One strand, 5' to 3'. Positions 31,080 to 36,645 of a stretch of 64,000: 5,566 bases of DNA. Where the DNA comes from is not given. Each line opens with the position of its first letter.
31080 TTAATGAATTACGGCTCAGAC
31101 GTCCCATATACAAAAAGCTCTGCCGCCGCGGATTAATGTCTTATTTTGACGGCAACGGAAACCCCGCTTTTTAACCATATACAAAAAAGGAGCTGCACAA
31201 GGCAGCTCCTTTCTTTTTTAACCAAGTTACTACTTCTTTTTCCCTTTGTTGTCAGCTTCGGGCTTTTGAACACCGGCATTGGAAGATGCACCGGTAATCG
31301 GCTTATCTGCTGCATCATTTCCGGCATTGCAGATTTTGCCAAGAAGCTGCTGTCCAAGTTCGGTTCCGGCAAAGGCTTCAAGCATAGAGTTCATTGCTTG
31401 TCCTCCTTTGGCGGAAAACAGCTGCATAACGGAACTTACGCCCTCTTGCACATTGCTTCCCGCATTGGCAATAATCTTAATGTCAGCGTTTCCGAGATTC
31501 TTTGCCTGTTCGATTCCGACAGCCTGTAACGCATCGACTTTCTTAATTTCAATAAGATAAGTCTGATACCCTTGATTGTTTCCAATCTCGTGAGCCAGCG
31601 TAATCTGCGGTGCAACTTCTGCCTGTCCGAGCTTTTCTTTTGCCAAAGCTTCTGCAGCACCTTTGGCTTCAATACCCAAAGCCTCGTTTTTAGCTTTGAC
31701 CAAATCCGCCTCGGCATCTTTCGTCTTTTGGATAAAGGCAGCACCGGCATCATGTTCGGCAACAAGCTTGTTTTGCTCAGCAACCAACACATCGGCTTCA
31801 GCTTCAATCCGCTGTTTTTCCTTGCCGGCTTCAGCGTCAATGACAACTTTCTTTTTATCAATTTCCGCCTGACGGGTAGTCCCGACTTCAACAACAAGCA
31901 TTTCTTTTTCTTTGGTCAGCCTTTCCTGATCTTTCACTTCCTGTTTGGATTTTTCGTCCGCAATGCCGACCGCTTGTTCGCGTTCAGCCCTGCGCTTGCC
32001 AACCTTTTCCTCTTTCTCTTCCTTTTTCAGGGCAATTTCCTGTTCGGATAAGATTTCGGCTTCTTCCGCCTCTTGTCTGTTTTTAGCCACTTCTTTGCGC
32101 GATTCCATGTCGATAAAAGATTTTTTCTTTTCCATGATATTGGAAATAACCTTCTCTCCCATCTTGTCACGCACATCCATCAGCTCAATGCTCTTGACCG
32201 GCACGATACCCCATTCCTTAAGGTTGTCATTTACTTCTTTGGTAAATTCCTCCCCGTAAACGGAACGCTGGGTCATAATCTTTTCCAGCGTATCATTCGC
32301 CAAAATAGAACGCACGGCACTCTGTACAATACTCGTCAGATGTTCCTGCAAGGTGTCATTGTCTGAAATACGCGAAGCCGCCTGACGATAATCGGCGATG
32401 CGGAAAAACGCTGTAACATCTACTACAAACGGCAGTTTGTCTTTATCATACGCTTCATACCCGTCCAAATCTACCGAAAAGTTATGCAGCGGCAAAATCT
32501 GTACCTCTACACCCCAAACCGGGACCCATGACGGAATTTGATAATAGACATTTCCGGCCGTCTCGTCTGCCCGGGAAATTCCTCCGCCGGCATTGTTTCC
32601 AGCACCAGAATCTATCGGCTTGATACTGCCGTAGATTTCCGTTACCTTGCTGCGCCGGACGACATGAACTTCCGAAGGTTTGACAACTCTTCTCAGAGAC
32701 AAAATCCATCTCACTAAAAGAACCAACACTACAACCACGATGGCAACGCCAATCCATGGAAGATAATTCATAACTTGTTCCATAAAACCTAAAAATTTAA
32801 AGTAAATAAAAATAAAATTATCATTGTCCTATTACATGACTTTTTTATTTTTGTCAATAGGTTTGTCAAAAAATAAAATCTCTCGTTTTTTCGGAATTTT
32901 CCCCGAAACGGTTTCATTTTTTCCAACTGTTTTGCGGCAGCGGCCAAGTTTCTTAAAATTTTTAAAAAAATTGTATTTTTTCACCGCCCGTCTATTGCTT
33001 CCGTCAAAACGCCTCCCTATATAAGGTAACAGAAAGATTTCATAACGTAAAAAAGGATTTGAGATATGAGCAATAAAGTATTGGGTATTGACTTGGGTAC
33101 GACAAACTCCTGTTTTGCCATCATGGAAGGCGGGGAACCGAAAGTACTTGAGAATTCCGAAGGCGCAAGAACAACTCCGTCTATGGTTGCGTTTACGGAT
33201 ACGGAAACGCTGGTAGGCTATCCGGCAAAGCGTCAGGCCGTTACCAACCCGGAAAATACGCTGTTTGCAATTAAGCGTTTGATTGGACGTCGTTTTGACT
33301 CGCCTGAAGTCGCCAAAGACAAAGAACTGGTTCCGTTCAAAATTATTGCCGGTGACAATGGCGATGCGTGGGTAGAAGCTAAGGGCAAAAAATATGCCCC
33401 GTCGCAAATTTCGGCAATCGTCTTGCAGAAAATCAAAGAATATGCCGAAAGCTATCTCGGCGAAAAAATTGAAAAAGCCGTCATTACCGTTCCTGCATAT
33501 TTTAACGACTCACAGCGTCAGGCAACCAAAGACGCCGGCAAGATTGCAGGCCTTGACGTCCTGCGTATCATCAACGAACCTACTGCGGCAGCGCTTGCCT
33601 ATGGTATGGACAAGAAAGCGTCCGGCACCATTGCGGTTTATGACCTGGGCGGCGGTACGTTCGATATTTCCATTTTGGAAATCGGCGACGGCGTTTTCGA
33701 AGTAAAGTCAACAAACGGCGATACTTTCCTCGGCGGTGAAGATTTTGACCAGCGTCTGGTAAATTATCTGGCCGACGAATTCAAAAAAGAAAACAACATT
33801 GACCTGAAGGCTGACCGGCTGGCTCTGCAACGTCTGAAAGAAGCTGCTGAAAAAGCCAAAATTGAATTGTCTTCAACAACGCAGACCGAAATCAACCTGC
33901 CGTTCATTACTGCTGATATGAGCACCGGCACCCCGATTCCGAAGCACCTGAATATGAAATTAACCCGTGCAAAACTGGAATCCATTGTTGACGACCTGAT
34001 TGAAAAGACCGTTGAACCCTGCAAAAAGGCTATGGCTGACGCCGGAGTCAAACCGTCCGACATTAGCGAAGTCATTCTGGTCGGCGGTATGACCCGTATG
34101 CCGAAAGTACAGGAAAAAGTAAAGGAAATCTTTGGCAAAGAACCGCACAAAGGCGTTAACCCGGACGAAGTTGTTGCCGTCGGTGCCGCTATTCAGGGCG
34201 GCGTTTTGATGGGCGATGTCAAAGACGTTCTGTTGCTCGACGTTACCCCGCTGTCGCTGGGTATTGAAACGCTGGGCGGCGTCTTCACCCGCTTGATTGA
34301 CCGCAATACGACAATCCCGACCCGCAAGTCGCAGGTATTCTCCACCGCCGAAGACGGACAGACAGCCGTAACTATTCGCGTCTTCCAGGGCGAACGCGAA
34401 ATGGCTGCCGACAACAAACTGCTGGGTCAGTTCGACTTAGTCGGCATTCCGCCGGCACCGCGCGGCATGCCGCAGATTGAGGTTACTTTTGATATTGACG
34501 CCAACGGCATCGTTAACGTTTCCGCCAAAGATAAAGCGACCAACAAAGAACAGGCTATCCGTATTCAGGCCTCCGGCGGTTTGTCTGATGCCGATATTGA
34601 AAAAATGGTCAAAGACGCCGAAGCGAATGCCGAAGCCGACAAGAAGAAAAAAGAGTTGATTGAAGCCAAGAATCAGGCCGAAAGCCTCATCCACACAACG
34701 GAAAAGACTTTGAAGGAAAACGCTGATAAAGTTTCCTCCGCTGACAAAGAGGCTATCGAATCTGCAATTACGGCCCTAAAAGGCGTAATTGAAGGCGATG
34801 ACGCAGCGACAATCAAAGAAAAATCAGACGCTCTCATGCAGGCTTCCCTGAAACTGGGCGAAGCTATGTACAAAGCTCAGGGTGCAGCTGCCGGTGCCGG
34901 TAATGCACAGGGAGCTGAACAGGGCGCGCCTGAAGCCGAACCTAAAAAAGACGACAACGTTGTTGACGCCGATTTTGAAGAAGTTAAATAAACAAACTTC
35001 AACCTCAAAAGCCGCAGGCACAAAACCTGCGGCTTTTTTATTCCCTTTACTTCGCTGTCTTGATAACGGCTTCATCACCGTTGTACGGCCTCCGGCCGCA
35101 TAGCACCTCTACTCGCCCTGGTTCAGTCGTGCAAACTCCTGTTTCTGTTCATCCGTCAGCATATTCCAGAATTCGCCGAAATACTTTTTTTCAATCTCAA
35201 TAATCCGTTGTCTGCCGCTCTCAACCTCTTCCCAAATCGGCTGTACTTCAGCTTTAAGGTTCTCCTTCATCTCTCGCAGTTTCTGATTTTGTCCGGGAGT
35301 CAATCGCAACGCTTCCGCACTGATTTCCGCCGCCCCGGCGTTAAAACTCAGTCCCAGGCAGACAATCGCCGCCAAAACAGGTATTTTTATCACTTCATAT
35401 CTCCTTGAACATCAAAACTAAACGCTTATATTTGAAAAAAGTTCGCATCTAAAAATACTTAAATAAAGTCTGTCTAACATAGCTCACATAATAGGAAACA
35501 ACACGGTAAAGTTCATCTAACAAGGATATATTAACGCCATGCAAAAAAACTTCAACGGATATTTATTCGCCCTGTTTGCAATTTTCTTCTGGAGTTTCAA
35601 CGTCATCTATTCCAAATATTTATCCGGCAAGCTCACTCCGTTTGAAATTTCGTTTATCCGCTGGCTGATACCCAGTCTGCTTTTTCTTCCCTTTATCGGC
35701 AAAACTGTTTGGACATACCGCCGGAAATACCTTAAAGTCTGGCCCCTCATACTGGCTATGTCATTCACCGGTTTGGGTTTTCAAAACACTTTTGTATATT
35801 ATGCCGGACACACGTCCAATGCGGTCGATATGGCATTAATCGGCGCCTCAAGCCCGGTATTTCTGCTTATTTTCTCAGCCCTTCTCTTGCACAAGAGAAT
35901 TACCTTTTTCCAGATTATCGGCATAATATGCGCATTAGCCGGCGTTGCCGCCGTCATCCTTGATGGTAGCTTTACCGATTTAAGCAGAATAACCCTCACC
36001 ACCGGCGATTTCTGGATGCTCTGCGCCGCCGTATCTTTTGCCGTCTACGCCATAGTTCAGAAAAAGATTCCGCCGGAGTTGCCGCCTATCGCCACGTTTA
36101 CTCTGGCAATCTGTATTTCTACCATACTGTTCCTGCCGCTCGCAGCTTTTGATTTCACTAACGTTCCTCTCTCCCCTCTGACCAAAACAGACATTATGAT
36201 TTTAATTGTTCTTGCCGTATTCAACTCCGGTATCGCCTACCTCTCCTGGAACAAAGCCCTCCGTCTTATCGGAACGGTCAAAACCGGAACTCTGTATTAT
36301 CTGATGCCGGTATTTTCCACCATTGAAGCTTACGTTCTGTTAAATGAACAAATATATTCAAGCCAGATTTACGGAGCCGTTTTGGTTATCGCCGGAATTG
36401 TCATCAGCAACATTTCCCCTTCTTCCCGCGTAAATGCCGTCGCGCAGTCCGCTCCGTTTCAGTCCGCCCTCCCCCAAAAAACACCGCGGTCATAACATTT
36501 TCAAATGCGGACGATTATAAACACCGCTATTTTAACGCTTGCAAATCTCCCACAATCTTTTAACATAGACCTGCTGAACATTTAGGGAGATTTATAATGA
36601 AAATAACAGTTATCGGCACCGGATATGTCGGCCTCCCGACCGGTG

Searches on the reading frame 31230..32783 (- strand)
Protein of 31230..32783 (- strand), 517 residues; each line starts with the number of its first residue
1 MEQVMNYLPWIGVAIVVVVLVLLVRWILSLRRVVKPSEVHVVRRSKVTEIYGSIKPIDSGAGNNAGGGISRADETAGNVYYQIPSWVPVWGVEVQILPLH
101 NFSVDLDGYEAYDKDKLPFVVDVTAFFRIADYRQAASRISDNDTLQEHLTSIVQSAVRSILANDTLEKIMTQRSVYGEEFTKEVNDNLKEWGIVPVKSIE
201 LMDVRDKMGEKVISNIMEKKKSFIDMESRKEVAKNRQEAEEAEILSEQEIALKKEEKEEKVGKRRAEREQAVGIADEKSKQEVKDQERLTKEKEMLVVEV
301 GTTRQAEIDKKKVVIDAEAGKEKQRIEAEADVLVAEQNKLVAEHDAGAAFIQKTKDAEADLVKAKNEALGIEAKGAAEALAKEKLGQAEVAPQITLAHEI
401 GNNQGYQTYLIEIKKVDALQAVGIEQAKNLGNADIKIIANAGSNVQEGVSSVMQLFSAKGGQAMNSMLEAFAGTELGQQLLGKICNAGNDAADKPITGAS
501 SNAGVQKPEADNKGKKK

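Call 48: search_protein_families(library=pfam, proteins=[window:31230-32783:-], max_evalue=0.00001)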
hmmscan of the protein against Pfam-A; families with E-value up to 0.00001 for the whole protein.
window:31230-32783:- (517 aa): 1 family
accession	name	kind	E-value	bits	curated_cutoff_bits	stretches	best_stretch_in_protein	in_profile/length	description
PF01145.31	Band_7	-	5.4e-18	66.1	23.6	1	33-237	2-172/176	SPFH domain / Band 7 family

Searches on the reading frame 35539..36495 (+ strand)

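Call 48: search_protein_families(library=pfam, proteins=[window:35539-36495:+], max_evalue=0.00001)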
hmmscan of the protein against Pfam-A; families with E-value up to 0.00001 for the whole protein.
window:35539-36495:+ (318 aa): 1 family
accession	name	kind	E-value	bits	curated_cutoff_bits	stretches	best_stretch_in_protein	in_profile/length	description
PF00892.27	EamA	-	2.3e-48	164.3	28.2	2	155-291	2-134/135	EamA-like transporter family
